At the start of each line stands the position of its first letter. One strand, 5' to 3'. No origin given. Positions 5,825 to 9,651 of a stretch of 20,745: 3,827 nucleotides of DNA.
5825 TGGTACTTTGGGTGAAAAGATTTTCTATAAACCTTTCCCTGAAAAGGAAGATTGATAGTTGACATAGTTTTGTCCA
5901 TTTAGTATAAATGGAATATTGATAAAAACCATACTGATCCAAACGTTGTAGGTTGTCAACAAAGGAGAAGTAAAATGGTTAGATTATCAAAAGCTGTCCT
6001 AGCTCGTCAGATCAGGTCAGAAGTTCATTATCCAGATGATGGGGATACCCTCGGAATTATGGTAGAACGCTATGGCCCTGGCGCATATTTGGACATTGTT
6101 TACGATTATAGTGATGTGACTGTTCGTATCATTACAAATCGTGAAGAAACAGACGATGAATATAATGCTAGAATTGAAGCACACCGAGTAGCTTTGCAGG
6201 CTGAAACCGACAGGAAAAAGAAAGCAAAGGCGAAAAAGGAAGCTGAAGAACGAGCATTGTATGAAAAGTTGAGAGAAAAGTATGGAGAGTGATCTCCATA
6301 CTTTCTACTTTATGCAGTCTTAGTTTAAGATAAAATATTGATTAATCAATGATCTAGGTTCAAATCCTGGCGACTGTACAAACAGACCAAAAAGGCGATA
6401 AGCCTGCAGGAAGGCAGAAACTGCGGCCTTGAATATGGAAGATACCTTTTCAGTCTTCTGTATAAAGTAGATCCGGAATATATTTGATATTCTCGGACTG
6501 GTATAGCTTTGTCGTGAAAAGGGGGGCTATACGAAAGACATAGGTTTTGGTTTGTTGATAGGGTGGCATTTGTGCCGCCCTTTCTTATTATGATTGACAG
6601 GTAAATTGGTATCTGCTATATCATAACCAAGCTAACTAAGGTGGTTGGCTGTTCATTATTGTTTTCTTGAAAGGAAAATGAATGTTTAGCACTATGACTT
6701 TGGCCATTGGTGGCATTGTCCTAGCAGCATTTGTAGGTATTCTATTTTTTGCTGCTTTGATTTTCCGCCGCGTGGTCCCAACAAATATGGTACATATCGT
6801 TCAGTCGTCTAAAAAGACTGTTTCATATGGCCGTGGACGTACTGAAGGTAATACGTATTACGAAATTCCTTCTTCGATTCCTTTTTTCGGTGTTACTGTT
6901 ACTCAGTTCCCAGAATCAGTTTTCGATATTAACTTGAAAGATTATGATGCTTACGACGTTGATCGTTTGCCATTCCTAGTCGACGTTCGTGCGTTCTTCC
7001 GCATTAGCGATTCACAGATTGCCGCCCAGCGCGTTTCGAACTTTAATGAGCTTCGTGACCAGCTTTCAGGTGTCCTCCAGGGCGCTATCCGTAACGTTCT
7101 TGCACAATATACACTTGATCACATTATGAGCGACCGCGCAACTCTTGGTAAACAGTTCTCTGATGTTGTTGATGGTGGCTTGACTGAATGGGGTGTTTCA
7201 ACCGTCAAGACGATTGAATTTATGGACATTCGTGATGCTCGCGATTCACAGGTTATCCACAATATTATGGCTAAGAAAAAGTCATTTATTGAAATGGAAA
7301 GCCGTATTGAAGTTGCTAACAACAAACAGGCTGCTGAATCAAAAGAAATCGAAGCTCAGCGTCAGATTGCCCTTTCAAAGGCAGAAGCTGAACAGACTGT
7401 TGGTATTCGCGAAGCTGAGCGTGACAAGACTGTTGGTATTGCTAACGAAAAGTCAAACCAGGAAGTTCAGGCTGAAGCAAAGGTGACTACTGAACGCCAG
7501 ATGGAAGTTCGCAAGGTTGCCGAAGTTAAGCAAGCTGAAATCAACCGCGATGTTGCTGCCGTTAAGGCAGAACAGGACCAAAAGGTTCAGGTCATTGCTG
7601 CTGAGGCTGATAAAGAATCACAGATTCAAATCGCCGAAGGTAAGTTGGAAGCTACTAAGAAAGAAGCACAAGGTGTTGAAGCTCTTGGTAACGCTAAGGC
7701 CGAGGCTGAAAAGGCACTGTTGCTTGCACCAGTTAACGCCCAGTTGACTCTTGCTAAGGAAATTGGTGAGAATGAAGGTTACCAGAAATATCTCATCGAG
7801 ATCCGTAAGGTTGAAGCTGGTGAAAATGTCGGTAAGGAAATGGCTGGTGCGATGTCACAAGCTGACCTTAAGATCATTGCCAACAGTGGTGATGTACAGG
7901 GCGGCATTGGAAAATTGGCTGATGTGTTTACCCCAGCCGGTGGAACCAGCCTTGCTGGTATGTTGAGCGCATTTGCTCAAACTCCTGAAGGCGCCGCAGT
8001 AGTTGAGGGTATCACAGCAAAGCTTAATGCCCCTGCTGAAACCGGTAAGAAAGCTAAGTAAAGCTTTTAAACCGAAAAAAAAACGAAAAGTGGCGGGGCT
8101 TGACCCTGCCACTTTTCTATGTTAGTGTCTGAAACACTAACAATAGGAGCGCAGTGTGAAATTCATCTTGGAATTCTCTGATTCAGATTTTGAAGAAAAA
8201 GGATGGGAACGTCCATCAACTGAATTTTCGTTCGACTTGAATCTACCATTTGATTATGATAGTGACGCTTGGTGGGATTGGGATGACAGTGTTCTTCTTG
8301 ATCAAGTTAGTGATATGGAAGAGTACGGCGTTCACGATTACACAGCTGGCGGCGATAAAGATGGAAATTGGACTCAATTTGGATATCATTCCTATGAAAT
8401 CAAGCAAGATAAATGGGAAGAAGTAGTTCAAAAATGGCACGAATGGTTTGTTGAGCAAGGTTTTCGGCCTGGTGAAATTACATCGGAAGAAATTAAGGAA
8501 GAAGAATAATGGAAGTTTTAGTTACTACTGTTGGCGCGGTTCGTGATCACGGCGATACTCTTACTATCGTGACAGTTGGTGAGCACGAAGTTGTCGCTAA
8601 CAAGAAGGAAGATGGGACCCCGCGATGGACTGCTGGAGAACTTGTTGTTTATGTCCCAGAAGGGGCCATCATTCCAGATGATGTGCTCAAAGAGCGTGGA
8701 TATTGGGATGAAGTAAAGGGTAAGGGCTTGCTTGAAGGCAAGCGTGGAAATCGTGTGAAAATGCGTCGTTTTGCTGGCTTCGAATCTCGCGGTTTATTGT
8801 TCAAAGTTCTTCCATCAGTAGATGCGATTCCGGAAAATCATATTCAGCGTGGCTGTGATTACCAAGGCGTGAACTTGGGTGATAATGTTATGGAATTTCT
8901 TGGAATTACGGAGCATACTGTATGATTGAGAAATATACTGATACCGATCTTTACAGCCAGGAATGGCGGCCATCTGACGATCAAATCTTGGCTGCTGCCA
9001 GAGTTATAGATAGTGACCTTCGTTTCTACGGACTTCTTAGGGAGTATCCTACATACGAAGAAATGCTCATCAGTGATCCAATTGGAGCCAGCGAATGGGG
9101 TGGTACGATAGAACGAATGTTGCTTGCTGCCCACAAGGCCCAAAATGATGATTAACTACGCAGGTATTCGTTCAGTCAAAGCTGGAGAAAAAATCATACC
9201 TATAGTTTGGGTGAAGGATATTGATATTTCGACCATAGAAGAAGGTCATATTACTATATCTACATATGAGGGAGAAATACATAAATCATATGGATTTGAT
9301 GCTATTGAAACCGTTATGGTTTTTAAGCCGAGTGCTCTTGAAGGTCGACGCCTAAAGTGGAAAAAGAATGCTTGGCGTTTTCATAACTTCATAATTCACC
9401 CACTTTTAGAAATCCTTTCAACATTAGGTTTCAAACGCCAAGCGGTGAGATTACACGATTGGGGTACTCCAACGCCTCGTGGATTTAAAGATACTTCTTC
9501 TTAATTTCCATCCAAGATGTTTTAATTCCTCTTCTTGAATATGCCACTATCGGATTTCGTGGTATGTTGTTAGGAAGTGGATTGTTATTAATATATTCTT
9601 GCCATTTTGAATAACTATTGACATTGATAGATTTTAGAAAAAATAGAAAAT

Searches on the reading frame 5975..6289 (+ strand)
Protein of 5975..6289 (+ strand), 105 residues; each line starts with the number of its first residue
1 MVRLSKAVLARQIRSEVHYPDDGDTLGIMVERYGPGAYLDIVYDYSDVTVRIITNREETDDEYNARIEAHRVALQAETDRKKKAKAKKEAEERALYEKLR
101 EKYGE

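Call 14: search_protein_families(library=pfam, proteins=[window:5975-6289:+], max_evalue=0.01)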
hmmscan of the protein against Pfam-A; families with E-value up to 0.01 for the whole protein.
window:5975-6289:+ (105 aa): 0 families

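Call 70: search_protein_families(library=phrogs, proteins=[window:5975-6289:+], max_evalue=0.001)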
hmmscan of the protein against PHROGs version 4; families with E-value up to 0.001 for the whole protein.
window:5975-6289:+ (105 aa): 2 families
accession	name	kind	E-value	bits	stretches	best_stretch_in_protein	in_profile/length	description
phrog_14651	-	unknown function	0.00021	22.4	1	57-105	107-156/156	-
phrog_25568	-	unknown function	0.00043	21.7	1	51-82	53-84/109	-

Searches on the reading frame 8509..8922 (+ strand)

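Call 14: search_protein_families(library=pfam, proteins=[window:8509-8922:+], max_evalue=0.01)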
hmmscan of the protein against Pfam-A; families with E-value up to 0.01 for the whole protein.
window:8509-8922:+ (138 aa): 0 families

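Call 70: search_protein_families(library=phrogs, proteins=[window:8509-8922:+], max_evalue=0.001)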
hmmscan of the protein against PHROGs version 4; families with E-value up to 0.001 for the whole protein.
window:8509-8922:+ (138 aa): 1 family
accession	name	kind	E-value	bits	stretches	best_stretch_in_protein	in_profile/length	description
phrog_968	-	DNA, RNA and nucleotide metabolism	2.1e-09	37.8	1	3-133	11-134/398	RNA ligase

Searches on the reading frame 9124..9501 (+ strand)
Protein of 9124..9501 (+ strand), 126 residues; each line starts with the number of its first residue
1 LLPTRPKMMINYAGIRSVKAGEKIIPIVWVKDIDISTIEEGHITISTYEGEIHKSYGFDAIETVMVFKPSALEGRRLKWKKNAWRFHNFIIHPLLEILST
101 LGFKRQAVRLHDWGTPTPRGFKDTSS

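Call 65: find_homologous_proteins(query=window:9124-9501:+)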
Query window:9124-9501:+ (126 aa): 21 proteins with E <= 0.001 among 24 candidates.
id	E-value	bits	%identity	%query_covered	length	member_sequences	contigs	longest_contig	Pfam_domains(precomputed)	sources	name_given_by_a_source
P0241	2.8e-74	265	100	94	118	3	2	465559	-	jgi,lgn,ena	-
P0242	1.8e-57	211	80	92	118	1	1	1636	-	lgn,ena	-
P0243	2.3e-55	204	78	92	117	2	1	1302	-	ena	-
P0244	3.5e-55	203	75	92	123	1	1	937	-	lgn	-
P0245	5.2e-55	203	77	93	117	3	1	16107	-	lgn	-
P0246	7.9e-54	199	74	92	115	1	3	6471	-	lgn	-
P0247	3.1e-53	197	72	93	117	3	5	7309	-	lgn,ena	-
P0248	2.0e-51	191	77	85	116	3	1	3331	-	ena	-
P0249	2.3e-50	188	69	92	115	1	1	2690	-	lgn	-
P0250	3.2e-50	187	71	93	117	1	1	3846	-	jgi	jgi:hypothetical protein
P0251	2.6e-48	181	69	90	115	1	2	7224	-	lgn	-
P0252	2.6e-48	181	71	92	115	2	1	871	-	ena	-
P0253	6.8e-48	180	68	93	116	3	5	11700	-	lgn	-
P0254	4.3e-42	161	65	83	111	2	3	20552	-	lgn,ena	-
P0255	1.9e-36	143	61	84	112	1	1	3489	-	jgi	-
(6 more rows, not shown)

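Call 69: search_solved_structures(query=A2, max_evalue=10, show_alignments=2)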
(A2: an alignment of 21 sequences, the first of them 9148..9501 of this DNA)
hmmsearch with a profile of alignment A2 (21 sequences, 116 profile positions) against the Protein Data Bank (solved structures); distinct sequences matched with E-value up to 10: 3.
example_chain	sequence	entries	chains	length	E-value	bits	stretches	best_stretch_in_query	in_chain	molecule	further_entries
7p12_A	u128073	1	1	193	0.0067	19.5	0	87-106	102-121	DeNovoTIM13-SB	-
6yqx_A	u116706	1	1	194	0.019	18.1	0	87-106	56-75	de novo designed TIM barrel DeNovoTIM13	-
7qca_LS0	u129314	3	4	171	0.95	12.6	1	14-48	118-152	60S ribosomal protein L20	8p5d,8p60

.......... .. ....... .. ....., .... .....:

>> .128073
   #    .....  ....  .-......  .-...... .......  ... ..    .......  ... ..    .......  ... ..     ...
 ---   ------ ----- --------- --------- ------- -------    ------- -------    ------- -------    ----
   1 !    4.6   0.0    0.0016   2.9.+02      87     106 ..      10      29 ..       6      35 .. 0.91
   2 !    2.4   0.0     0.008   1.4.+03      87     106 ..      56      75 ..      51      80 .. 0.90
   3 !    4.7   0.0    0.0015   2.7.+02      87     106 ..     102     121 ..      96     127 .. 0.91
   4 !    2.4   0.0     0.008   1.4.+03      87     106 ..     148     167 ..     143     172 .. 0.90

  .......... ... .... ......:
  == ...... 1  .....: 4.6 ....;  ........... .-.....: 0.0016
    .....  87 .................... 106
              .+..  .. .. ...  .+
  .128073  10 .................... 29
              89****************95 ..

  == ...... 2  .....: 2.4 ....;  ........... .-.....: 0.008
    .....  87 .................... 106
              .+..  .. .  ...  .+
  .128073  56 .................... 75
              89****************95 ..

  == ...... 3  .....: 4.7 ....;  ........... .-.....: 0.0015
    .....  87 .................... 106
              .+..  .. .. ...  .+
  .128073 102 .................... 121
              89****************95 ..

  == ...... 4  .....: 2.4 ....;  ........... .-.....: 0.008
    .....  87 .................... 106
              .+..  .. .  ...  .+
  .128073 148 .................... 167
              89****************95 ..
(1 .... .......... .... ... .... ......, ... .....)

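Call 70: search_protein_families(library=phrogs, proteins=[window:9148-9501:+], max_evalue=0.001)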
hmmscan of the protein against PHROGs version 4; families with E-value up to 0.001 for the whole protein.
window:9148-9501:+ (118 aa): 0 families

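Call 73: predict_structure(alignment_id=A2)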
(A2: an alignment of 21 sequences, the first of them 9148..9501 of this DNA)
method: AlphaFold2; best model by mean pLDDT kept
length: 118 residues; sequences in the alignment: 21
mean_pLDDT: 85.4   pTM: 0.68
mean pLDDT of the five models: 85.4, 82.0, 81.0, 80.4, 78.9
residues with pLDDT >= 90: 56; 70-90: 48; 50-70: 11; < 50: 3
segments of 3 or more residues with pLDDT < 50: none
pLDDT, mean of each block of 10 residues (from residue 1): 75 91 92 92 92 89 74 83 94 94 83 59
secondary structure, 60 per line:
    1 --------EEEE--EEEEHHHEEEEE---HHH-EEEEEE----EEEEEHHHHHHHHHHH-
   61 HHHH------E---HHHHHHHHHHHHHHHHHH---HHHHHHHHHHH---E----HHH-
elements in order: E9-12 E15-18 E22-26 E34-39 E44-48 H49-59 H61-64 H75-92 H96-106
